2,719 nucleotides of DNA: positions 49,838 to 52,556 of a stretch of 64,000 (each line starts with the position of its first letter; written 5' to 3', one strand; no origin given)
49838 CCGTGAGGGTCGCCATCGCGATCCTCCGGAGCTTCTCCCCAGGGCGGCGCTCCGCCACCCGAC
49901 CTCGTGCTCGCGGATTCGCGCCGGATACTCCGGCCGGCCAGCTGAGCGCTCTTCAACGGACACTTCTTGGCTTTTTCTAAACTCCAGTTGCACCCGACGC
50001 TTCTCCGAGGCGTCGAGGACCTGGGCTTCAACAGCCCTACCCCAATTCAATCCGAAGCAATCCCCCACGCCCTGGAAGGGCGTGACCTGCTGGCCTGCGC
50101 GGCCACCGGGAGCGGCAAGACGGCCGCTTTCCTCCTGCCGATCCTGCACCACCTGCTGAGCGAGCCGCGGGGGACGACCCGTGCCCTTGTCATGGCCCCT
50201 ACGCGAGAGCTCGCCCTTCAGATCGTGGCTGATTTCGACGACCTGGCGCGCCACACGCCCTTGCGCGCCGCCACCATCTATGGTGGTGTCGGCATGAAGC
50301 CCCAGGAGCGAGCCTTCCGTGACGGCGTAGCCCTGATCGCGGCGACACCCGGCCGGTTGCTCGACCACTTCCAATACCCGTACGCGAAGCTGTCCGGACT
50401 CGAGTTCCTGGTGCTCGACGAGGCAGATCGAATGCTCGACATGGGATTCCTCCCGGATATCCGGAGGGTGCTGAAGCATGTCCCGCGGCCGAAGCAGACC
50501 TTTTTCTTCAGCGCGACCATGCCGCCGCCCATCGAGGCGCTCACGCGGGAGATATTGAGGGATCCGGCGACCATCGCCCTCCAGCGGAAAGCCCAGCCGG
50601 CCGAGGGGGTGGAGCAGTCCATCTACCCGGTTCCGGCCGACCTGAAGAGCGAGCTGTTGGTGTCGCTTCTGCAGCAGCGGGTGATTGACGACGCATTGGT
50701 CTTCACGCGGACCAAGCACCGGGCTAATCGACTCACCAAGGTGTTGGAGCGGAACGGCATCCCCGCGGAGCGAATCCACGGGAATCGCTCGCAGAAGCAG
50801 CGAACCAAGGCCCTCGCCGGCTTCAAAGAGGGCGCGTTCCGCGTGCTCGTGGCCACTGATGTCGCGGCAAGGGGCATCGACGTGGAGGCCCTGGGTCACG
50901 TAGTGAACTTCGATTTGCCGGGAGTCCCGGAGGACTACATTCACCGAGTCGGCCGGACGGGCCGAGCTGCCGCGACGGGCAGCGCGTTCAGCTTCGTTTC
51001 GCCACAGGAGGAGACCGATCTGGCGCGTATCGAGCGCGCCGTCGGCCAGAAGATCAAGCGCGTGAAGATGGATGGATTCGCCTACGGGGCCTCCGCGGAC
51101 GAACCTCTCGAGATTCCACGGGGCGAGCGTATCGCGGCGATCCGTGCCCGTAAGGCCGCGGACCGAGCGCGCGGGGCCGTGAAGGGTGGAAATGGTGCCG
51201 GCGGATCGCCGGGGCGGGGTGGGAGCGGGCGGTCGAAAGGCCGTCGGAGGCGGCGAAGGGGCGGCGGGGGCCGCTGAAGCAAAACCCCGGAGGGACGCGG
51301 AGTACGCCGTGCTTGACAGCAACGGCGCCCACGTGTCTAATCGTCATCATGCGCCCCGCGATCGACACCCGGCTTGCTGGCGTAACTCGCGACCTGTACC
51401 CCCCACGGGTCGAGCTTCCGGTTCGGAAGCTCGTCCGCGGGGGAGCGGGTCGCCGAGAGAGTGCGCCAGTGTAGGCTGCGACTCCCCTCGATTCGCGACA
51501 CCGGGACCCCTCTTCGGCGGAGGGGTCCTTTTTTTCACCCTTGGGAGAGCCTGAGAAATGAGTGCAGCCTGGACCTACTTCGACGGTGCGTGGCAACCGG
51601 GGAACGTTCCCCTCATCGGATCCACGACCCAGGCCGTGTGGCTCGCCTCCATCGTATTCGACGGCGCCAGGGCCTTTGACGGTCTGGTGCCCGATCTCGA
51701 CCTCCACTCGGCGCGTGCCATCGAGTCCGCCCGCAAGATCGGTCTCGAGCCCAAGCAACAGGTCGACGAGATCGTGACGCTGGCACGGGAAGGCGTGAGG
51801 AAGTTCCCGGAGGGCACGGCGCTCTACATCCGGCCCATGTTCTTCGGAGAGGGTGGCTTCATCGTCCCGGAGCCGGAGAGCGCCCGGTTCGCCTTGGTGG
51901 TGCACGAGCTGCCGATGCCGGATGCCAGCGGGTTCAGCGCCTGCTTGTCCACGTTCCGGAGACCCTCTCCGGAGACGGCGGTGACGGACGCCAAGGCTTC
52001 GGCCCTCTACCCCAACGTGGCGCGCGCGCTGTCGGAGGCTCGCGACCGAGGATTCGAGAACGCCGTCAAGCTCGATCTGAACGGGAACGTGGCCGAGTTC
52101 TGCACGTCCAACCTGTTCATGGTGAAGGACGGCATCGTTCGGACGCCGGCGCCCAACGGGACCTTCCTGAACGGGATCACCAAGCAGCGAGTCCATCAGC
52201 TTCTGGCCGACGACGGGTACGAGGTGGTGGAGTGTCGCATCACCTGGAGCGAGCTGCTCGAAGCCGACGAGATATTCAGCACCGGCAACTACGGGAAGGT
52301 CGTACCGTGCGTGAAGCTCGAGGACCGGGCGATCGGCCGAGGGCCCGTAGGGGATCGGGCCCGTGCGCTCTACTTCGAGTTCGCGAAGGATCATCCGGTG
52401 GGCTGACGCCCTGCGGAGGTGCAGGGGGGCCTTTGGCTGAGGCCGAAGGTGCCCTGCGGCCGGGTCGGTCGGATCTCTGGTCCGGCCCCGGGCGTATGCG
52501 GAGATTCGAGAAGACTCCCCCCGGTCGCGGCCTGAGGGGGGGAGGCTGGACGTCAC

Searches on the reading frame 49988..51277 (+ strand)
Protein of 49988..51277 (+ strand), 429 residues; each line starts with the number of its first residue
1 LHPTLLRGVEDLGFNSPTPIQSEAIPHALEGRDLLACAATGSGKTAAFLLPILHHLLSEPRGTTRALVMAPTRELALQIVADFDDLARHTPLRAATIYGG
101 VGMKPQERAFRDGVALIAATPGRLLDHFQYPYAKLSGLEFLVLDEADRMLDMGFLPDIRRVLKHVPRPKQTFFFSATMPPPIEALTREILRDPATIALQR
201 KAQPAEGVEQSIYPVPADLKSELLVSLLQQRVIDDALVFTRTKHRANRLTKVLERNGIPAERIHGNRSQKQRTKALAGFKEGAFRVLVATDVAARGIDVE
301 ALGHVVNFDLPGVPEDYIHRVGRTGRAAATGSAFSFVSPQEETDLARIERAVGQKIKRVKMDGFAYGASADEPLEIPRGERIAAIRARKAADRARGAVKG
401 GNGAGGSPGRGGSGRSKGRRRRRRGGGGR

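Call 11: search_protein_families(library=pfam, proteins=[window:49988-51277:+], max_evalue=0.001)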
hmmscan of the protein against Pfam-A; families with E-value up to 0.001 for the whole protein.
window:49988-51277:+ (429 aa): 4 families
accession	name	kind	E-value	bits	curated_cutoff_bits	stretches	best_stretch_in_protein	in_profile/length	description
PF00270.35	DEAD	-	1.5e-49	168.4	26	1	18-183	1-165/167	DEAD/DEAH box helicase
PF00271.37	Helicase_C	-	8.1e-32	110.2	23.5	1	220-327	2-109/110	Helicase conserved C-terminal domain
PF04851.21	ResIII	-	1.1e-06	29.1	22.5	1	19-178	6-162/164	Type III restriction enzyme, res subunit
PF13245.12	AAA_19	-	0.00027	21.6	25.1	0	21-151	1-103/134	AAA domain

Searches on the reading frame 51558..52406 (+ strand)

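Call 11: search_protein_families(library=pfam, proteins=[window:51558-52406:+], max_evalue=0.001)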
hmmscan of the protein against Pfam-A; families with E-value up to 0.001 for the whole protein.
window:51558-52406:+ (282 aa): 1 family
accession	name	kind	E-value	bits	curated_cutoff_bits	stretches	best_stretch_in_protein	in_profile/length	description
PF01063.24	Aminotran_4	-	2.7e-40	139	28.5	1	33-253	2-222/223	Amino-transferase class IV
